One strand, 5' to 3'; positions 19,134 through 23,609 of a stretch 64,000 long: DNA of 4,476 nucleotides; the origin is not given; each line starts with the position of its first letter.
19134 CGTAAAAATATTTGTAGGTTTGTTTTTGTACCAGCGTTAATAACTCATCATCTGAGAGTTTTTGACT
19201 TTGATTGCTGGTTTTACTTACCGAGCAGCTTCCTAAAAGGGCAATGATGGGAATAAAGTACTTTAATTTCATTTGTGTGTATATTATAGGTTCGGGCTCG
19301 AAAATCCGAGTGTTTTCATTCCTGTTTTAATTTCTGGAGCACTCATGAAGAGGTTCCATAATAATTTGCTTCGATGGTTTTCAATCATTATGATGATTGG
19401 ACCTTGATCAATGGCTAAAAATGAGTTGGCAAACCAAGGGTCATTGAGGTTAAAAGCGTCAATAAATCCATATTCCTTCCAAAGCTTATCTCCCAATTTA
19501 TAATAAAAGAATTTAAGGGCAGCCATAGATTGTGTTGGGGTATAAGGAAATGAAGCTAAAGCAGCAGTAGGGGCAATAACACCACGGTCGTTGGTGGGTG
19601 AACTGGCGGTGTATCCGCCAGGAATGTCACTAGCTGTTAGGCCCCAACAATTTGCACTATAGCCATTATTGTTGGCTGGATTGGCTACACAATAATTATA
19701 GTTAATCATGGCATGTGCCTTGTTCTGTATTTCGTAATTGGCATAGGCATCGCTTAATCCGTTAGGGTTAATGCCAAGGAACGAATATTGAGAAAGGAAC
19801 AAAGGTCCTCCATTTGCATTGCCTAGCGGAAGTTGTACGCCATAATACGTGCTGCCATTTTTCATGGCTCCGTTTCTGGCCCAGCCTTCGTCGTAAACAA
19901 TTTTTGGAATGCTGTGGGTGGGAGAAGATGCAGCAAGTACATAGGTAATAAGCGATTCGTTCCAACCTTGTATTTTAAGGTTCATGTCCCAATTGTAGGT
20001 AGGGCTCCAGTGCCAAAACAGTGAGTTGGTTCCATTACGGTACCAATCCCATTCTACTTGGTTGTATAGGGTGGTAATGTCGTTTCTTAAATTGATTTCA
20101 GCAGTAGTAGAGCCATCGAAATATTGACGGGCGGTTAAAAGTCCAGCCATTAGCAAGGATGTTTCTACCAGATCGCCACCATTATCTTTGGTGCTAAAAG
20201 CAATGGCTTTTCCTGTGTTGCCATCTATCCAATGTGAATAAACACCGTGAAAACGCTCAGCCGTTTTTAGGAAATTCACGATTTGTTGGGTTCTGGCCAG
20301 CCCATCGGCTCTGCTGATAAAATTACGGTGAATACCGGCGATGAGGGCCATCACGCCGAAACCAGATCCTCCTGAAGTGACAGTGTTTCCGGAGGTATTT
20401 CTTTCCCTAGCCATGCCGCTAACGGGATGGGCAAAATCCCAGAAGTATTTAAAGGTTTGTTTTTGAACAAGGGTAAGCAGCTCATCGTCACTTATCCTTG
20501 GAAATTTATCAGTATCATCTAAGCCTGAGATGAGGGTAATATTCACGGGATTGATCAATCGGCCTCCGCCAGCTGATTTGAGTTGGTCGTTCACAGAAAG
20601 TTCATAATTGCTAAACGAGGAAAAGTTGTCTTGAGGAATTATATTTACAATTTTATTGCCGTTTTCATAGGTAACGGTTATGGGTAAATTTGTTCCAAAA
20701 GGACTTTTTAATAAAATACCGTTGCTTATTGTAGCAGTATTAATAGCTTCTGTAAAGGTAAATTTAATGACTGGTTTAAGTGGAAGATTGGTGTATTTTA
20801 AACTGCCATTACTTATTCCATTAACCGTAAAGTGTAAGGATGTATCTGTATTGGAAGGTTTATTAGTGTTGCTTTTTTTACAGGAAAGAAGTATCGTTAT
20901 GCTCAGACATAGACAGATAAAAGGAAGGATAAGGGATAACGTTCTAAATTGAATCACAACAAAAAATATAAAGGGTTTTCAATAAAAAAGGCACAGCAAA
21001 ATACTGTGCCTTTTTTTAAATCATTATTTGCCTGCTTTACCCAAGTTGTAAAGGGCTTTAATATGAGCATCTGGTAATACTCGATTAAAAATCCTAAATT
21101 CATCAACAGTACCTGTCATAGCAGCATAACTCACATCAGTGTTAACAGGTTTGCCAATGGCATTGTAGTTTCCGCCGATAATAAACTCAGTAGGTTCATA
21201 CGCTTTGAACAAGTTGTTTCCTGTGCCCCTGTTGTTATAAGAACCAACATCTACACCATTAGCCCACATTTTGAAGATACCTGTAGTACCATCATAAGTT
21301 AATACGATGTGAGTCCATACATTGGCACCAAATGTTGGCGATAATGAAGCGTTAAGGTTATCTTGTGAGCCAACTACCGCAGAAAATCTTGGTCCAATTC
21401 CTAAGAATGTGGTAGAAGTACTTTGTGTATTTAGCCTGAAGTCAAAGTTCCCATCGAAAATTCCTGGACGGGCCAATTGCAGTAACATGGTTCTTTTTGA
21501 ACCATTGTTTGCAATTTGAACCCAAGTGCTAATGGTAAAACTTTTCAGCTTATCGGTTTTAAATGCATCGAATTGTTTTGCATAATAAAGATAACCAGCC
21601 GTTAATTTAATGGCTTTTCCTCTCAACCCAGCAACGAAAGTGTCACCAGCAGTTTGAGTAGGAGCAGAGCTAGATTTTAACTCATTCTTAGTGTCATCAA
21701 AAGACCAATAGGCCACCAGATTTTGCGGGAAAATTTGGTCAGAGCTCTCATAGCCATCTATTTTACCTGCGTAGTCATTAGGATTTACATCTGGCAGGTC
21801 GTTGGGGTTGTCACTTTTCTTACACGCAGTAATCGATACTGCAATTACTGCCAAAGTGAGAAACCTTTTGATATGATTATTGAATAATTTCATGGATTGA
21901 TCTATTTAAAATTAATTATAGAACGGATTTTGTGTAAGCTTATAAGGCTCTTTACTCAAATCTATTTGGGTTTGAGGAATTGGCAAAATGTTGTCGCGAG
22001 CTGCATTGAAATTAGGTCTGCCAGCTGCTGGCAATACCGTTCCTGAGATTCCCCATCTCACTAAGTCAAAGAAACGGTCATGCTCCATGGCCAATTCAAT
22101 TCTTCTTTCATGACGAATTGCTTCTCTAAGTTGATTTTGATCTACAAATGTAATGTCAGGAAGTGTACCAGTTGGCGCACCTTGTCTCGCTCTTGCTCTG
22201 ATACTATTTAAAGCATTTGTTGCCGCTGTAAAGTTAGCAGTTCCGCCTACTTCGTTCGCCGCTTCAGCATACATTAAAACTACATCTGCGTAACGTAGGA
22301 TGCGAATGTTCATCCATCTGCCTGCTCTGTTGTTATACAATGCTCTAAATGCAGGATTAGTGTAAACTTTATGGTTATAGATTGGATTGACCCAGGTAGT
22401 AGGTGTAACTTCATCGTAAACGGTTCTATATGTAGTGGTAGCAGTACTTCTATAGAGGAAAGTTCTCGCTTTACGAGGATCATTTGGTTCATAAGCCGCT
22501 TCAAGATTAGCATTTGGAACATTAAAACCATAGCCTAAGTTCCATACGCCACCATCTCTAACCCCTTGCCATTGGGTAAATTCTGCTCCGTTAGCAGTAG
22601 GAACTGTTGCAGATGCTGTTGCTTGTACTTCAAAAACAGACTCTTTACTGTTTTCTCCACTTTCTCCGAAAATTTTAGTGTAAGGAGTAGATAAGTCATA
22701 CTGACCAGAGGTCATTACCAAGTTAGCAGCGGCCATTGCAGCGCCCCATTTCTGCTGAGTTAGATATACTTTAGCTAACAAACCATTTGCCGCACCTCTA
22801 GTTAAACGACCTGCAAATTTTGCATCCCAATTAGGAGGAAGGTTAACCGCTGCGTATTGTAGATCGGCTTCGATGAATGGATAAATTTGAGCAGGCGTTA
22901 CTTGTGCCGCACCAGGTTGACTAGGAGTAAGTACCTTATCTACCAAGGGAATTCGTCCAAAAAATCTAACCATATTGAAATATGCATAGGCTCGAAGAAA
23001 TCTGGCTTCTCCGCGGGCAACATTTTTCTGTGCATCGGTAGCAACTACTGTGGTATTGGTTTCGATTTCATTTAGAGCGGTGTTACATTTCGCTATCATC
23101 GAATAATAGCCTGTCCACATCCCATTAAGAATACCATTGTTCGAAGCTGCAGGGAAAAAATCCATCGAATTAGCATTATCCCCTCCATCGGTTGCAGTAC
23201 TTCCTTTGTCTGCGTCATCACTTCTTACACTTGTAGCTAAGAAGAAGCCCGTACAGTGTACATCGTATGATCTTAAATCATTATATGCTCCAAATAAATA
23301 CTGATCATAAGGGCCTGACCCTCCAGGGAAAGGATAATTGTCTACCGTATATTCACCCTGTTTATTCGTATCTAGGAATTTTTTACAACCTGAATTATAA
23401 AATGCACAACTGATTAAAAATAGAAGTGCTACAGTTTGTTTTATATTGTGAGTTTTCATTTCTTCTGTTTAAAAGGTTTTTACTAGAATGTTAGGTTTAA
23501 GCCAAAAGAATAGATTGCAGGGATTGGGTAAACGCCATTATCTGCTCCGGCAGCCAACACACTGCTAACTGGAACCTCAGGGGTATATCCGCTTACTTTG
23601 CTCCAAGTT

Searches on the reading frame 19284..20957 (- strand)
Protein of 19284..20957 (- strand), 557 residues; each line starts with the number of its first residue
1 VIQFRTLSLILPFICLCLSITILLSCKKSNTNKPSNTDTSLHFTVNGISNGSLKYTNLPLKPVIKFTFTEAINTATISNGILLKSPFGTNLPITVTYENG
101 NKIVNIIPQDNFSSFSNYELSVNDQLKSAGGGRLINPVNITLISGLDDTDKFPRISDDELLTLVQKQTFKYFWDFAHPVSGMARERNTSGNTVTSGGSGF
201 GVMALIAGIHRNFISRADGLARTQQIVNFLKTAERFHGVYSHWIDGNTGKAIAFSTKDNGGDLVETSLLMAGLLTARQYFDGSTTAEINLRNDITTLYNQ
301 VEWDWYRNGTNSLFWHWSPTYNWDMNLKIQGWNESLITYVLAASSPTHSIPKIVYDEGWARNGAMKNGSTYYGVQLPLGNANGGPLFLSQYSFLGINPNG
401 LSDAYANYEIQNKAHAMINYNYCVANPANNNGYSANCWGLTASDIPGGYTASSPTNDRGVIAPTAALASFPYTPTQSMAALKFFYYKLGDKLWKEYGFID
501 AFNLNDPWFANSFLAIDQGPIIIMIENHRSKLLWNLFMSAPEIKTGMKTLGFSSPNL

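Call 69: search_protein_families(library=pfam, proteins=[window:19284-20957:-], max_evalue=0.00001)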
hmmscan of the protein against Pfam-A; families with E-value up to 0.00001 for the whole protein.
window:19284-20957:- (557 aa): 2 families
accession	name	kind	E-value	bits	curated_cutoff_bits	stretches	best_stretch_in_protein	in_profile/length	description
PF10091.15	Glycoamylase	-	9.2e-71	238.3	27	1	327-540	2-220/221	Putative glucoamylase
PF13205.12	Big_5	-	2.9e-07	31.6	23.6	1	56-135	17-96/105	Bacterial Ig-like domain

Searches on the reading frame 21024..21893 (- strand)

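Call 69: search_protein_families(library=pfam, proteins=[window:21024-21893:-], max_evalue=0.00001)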
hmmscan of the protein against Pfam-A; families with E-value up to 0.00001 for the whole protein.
window:21024-21893:- (289 aa): 1 family
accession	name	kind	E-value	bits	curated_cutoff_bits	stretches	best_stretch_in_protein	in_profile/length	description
PF13385.13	Laminin_G_3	-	4e-17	63.2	27.6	1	115-278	15-150/151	Concanavalin A-like lectin/glucanases superfamily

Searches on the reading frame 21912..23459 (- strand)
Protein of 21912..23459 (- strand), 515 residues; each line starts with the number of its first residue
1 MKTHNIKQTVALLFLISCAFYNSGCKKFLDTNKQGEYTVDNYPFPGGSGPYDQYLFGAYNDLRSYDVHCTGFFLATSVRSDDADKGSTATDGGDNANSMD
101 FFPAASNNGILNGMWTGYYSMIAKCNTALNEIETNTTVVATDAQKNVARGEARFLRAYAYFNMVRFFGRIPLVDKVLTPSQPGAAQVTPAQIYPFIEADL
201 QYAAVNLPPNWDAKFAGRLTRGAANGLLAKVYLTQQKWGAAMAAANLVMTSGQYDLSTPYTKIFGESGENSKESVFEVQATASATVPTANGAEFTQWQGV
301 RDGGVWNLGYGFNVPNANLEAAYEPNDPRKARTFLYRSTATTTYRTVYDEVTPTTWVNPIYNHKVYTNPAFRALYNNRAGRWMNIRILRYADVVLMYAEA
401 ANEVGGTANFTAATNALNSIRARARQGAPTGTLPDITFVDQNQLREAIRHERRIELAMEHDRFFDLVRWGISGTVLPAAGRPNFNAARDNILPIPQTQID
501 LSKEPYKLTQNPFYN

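Call 69: search_protein_families(library=pfam, proteins=[window:21912-23459:-], max_evalue=0.00001)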
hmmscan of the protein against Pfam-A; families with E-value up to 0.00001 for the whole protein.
window:21912-23459:- (515 aa): 2 families
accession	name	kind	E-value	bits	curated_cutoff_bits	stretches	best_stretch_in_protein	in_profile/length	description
PF07980.17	SusD_RagB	-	4.3e-31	109.1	23.1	1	272-514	1-297/297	SusD family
PF14322.12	SusD-like_3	-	1.9e-25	90.6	27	1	105-233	68-191/191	Starch-binding associating with outer membrane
